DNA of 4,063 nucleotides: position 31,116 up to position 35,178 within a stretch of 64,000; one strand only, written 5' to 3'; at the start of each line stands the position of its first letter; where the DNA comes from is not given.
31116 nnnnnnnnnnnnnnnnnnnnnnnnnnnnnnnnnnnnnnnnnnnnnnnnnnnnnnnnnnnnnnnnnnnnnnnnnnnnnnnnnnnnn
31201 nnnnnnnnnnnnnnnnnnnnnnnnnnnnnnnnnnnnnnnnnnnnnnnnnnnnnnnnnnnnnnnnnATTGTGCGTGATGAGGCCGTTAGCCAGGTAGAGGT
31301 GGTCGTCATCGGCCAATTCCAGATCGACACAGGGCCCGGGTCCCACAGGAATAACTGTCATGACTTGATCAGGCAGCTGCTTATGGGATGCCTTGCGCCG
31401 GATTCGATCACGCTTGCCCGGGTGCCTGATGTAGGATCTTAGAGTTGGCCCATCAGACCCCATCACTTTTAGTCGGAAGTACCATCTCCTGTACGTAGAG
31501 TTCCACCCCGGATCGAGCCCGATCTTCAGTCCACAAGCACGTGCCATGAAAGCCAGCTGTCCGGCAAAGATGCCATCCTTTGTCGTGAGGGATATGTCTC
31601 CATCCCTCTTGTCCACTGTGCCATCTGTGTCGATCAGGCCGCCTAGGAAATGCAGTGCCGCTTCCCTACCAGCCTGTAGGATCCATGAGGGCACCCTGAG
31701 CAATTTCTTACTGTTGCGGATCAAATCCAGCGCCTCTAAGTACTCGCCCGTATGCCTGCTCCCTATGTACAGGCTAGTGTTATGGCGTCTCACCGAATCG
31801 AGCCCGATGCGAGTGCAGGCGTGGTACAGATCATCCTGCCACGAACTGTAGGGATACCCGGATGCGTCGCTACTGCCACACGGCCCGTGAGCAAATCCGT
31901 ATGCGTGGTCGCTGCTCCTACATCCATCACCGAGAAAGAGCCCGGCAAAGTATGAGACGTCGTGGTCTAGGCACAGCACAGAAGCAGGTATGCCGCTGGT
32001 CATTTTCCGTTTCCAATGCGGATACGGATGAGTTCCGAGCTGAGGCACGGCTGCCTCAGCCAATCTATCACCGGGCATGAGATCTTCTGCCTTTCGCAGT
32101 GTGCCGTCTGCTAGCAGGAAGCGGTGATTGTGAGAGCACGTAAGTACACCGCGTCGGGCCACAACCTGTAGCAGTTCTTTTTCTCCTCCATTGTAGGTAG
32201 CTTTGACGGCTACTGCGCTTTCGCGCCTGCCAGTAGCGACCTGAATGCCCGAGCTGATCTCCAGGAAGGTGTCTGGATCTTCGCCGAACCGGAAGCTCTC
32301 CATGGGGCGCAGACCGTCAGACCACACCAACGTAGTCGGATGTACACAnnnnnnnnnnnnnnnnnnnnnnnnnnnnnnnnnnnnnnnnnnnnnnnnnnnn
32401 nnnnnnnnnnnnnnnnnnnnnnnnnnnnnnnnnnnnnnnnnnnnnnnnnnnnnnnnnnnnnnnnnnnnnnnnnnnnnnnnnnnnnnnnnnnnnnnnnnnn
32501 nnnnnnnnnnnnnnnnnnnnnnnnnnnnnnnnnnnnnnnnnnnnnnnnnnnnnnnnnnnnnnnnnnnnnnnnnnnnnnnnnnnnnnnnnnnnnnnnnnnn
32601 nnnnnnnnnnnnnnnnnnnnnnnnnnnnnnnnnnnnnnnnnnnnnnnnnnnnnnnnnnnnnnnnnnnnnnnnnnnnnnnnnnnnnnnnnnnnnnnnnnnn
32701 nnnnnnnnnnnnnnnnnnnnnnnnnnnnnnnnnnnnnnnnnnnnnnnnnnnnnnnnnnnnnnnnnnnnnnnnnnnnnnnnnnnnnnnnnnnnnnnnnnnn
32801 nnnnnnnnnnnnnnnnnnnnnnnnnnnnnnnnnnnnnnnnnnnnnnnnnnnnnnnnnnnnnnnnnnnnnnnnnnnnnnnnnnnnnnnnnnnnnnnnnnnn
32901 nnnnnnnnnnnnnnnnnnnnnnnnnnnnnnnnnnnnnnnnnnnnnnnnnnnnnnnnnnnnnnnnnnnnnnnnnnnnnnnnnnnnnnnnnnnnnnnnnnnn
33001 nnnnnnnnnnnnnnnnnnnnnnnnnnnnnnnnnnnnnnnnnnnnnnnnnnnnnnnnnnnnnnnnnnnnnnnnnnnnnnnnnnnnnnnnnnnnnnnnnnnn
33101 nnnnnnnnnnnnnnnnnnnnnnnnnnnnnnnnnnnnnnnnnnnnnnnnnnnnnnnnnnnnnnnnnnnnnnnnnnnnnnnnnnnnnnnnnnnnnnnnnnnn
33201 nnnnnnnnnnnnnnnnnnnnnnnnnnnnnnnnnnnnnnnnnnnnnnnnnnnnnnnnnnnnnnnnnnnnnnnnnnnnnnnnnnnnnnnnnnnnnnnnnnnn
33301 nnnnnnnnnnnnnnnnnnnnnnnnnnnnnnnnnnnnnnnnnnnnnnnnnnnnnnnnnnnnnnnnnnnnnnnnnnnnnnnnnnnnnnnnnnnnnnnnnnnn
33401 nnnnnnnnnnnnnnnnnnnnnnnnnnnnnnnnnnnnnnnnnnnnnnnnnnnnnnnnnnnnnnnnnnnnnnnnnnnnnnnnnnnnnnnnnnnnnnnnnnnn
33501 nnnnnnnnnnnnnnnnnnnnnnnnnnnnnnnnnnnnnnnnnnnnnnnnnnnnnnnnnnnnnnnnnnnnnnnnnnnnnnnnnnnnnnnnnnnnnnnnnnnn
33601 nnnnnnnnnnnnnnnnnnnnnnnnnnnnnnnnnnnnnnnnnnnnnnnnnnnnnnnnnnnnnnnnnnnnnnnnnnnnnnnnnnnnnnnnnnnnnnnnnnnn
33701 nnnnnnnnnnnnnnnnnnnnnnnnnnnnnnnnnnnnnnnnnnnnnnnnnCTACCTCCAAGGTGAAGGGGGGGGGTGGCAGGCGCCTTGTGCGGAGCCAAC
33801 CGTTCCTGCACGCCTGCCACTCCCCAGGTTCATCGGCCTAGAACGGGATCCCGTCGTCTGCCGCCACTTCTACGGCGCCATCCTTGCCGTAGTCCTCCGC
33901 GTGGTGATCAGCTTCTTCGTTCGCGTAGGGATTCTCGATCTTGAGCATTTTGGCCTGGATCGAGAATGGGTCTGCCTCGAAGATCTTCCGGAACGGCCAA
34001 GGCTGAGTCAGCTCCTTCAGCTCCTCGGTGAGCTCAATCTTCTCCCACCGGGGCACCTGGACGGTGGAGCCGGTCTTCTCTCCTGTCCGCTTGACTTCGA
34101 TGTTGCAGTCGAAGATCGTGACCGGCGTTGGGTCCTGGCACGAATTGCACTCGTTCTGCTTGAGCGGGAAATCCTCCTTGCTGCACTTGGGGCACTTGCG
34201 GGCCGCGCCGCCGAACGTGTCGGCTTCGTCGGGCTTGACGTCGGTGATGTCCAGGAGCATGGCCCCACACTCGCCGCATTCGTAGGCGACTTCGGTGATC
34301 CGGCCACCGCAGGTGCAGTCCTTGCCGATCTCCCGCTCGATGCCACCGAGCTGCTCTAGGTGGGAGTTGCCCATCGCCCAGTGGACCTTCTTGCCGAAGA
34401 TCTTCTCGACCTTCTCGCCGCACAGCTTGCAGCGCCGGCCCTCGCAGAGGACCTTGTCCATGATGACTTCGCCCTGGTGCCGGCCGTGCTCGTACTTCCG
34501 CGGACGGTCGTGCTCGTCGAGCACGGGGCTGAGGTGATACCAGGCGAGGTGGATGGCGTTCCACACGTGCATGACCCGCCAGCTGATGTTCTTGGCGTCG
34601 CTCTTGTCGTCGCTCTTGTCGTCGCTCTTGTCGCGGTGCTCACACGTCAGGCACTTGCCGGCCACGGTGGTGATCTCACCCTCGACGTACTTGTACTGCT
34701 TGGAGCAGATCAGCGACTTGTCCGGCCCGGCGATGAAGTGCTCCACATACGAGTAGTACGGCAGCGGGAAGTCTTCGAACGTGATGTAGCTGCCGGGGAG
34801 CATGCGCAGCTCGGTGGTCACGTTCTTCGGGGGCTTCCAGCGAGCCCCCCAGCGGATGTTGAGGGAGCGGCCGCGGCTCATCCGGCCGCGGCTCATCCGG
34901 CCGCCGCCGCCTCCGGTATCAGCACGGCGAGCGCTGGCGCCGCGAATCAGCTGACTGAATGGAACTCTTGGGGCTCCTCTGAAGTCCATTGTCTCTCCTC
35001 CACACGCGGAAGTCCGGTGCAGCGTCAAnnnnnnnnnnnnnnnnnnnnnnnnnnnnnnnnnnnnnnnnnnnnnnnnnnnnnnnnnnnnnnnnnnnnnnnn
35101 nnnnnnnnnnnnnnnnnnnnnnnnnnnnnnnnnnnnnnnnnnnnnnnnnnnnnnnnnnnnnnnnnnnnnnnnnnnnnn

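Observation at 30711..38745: Replication inteins at classic sites: Pol A motif B and the DnaB P-loop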

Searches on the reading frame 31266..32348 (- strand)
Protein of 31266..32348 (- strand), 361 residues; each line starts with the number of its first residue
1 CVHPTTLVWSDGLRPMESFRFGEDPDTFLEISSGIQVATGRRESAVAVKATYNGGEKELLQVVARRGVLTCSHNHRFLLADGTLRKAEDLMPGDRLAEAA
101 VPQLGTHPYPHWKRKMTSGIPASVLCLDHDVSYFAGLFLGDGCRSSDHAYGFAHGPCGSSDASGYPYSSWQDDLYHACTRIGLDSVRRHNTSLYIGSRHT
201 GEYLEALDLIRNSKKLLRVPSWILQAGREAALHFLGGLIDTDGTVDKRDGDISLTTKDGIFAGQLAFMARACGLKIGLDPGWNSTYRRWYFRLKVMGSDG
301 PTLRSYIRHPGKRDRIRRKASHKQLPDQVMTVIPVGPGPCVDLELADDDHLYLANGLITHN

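Call 13: search_solved_structures(query=window:31266-32348:-, max_evalue=1, show_alignments=2)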
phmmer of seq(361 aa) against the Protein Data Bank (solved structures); distinct sequences matched with E-value up to 1: 2.
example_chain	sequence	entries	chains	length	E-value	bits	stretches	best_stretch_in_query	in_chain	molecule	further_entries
1dq3_A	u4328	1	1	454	0.028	16.8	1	133-252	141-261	ENDONUCLEASE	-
9wvv_O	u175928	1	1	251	0.23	13.8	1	35-117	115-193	Outer surface protein A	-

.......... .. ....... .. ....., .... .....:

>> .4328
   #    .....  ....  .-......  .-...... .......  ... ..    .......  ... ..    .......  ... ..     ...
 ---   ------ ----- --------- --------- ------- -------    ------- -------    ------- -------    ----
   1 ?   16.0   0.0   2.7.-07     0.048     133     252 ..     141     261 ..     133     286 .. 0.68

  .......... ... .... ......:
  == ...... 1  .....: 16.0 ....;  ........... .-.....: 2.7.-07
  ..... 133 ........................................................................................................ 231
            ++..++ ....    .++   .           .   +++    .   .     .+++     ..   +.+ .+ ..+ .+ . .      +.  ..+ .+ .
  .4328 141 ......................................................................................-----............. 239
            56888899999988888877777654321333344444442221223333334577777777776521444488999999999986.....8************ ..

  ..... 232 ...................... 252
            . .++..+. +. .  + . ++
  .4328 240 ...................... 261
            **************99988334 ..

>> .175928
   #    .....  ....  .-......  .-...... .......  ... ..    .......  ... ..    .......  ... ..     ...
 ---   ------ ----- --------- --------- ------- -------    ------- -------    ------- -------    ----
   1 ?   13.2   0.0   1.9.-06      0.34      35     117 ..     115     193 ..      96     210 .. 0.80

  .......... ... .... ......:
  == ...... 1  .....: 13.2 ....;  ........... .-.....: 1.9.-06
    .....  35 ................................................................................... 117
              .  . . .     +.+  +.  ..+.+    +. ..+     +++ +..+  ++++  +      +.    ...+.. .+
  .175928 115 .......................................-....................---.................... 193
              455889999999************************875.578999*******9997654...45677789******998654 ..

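Call 33: find_homologous_proteins(query=window:31266-32348:-, max_evalue=0.001)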
Query seq(361 aa): 5110 candidates shared short words with the query, none scored E <= 0.001.

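Call 36: search_protein_families(library=ncbifam, proteins=[window:31266-32348:-], max_evalue=1)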
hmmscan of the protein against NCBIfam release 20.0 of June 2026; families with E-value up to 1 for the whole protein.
window:31266-32348:- (361 aa): 4 families
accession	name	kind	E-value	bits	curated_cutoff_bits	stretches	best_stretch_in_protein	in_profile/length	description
TIGR01443.1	intein_Cterm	domain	0.00024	21.2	15.6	1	342-361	4-23/24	intein C-terminal splicing region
NF006207.0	PRK08332.1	equivalog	0.048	10.8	2400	1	218-257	472-510/1684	vitamin B12-dependent ribonucleotide reductase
NF003157.0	PRK04132.1-2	equivalog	0.07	11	1103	1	188-293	225-326/864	replication factor C small subunit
NF005852.0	PRK07773.1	equivalog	0.27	9.4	780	0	45-98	439-492/886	replicative DNA helicase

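Call 37: search_protein_families(library=pfam, proteins=[window:31266-32348:-], max_evalue=1)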
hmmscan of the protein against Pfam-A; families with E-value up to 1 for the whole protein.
window:31266-32348:- (361 aa): 3 families
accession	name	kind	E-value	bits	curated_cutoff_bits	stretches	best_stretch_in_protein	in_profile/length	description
PF14528.11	LAGLIDADG_3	-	2.4e-08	34.6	22.5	1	231-275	3-49/82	LAGLIDADG-like domain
PF05204.19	Hom_end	-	0.00081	19.9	21.1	1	233-276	16-60/110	Homing endonuclease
PF14890.11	Intein_splicing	-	0.11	12.8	35.8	1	49-115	39-96/155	Intein splicing domain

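Call 38: search_protein_representatives(protein=window:31266-32348:-)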
Query: 361 residues. Proteins with E-value up to 0.001 (for the whole library): 651; up to 1e-10: 150; up to 1e-30: 92. The best 150 are listed.
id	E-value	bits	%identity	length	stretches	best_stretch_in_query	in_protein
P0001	1.0e-249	844.3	100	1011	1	1-361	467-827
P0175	3.5e-136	470.7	58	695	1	1-361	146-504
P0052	1.9e-95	336.6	48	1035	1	1-361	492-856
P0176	2.9e-88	313.0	45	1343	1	1-361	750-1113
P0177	5.5e-88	312.1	46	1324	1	1-361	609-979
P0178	2.0e-84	300.3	41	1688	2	1-361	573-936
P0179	2.9e-83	296.6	45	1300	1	1-361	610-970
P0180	1.4e-80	287.7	41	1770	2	1-361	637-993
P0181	7.6e-80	285.3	43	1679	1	1-361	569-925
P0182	3.5e-79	283.1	43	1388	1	1-361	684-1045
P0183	1.6e-77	277.6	44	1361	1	1-361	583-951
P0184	2.4e-77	277.0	41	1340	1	1-361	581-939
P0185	4.7e-77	276.1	41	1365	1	1-361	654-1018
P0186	6.5e-77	275.6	44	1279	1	1-361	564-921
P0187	6.7e-75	269.0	40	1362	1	1-361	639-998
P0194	2.5e-72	260.5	41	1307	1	1-361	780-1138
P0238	6.3e-37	144.0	34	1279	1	1-361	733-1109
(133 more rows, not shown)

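Call 52: predict_structure(alignment_id=A1)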
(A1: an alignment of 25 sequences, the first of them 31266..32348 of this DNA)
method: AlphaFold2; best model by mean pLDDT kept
length: 361 residues; sequences in the alignment: 25
mean_pLDDT: 95.4   pTM: 0.94
mean pLDDT of the five models: 95.4, 94.7, 94.2, 94.0, 94.0
residues with pLDDT >= 90: 327; 70-90: 34; 50-70: 0; < 50: 0
segments of 3 or more residues with pLDDT < 50: none
pLDDT, mean of each block of 10 residues (from residue 1): 97 96 97 92 92 98 98 98 98 98 97 86 93 98 90 96 94 97 92 94 95 95 98 98 93 97 99 97 97 96 96 89 91 98 95 98 85
secondary structure, 60 per line:
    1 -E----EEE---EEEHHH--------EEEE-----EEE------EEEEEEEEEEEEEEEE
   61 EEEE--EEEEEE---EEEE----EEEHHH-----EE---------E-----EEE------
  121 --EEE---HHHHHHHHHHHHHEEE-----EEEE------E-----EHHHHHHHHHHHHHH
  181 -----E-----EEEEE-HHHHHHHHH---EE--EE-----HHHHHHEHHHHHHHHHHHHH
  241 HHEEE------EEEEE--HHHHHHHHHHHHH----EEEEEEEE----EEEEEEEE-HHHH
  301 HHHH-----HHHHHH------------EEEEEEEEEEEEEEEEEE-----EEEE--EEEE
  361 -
elements in order: E7-9 E13-15 E27-30 E36-38 E45-64 E67-72 E76-79 E84-86 E112-114 E123-125 H129-141 E142-144 E150-153 H167-180 E192-196 H198-206 H221-226 H228-242 E243-245 E252-256 H259-271 E276-283 E288-295 H297-304 H310-315 E328-345 E351-354 E357-360

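Call 54: fold_search(model_id=the predicted structure, library=pdb)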
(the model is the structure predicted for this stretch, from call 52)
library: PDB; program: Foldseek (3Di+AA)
matches with E <= 10: 466; with E <= 0.001: 27
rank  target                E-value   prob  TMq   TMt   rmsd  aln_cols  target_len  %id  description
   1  7qsu                  5.6e-17  1.00  0.61  0.60   6.5       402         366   19  Crystal structure of homing endonuclease-associated TliVMA intein (C1A, d333-339) (released 2022-03-30)
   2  7qss                  1.4e-16  1.00  0.60  0.51   9.8       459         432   16  Crystal structure of homing endonuclease-associated TliVMA intein (C1A) (released 2022-03-30)
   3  1vde_B                1.9e-13  1.00  0.48  0.42   9.9       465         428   14  PI-SCEI, A HOMING ENDONUCLEASE WITH PROTEIN SPLICING ACTIVITY (released 1998-04-08)
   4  1ef0_A                2.9e-12  1.00  0.46  0.40  15.8       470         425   13  CRYSTAL STRUCTURE OF PI-SCEI MINIPRECURSOR (released 2000-06-07)
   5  1vde_A                7.8e-12  1.00  0.47  0.41  10.2       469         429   14  PI-SCEI, A HOMING ENDONUCLEASE WITH PROTEIN SPLICING ACTIVITY (released 1998-04-08)
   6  1lwt_A                8.2e-12  1.00  0.49  0.41   9.0       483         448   13  Crystal structure of the intein homing endonuclease PI-SceI bound to its substrate DNA (Ca2+ free) (released 2002-09-27)
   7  1dfa                  1.4e-11  1.00  0.45  0.41  16.9       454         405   16  CRYSTAL STRUCTURE OF PI-SCEI IN C2 SPACE GROUP (released 1999-12-08)
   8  1lws_A                1.5e-11  1.00  0.46  0.40  10.7       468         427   13  Crystal structure of the intein homing endonuclease PI-SceI bound to its recognition sequence (released 2002-09-27)
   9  1ef0_B                1.7e-11  1.00  0.44  0.41  16.4       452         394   12  CRYSTAL STRUCTURE OF PI-SCEI MINIPRECURSOR (released 2000-06-07)
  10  1jva_B                2.8e-11  1.00  0.49  0.43  10.3       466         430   13  CRYSTAL STRUCTURE OF THE VMA1-DERIVED ENDONUCLEASE BEARING THE N AND C EXTEIN PROPEPTIDES (released 2002-08-29)
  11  1um2_B                3.1e-11  1.00  0.48  0.43   9.7       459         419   14  Crystal Structure of the Vma1-Derived Endonuclease with the Ligated Extein Segment (released 2004-09-22)
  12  1um2_A                4.5e-11  1.00  0.49  0.44   8.5       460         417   14  Crystal Structure of the Vma1-Derived Endonuclease with the Ligated Extein Segment (released 2004-09-22)
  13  1jva_A                4.1e-10  1.00  0.48  0.42  10.4       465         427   13  CRYSTAL STRUCTURE OF THE VMA1-DERIVED ENDONUCLEASE BEARING THE N AND C EXTEIN PROPEPTIDES (released 2002-08-29)
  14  2dch                  3.7e-05  1.00  0.38  0.63   4.8       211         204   15  Crystal structure of archaeal intron-encoded homing endonuclease I-Tsp061I (released 2006-07-06)
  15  2vs8_K                1.6e-04  1.00  0.30  0.51   6.2       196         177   13  The crystal structure of I-DmoI in complex with DNA and Mn (released 2008-11-11)
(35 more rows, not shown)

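Call 86: search_dna_similar(query=window:31266-32348:-, collection=phages, mode=protein, max_rows=25, max_evalue=1e-8)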
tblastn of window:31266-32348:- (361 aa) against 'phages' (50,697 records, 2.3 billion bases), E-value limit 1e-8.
Records with a match: 1; places in all: 1; records where one place covers at least 80% of the query: 1.
Best place of each record, by identity: <60% 1.
By first word of the organism name: uncultured 1.
By host as written in the record: - 1.
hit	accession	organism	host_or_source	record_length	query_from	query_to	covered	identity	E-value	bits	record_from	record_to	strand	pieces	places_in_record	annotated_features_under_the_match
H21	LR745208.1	uncultured phage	metagenomic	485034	1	361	100%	38.6%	5e-69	240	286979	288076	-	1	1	record has no annotation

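Call 87: get_annotated_region(hit=H21, flank=2500)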
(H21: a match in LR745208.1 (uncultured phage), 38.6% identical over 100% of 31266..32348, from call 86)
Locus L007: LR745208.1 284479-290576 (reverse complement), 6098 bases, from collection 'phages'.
description: uncultured phage genome assembly, chromosome: 1.
organism: uncultured phage (NCBI taxid 278008)
taxonomy: Viruses; environmental samples
host: -; source: metagenomic; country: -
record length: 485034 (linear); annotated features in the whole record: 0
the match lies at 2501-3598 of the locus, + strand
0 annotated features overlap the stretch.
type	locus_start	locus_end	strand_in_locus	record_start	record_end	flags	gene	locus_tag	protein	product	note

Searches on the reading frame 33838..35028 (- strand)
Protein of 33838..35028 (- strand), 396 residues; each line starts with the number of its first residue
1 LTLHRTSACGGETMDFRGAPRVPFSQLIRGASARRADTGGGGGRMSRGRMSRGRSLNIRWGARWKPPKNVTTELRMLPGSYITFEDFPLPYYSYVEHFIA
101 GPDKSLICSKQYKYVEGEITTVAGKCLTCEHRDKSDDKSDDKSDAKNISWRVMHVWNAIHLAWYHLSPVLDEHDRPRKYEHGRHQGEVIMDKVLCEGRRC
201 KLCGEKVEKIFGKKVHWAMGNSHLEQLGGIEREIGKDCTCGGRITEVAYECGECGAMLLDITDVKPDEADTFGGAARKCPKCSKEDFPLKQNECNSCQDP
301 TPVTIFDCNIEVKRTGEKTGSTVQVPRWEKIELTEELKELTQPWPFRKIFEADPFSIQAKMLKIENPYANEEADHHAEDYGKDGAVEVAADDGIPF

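Call 32: search_protein_families(library=pfam, proteins=[window:33838-35028:-], max_evalue=0.01)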
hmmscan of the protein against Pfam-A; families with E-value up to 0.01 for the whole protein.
window:33838-35028:- (396 aa): 0 families

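Call 49: search_protein_families(library=phrogs, proteins=[window:33838-35028:-], max_evalue=0.001)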
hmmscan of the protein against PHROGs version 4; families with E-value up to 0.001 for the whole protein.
window:33838-35028:- (396 aa): 0 families
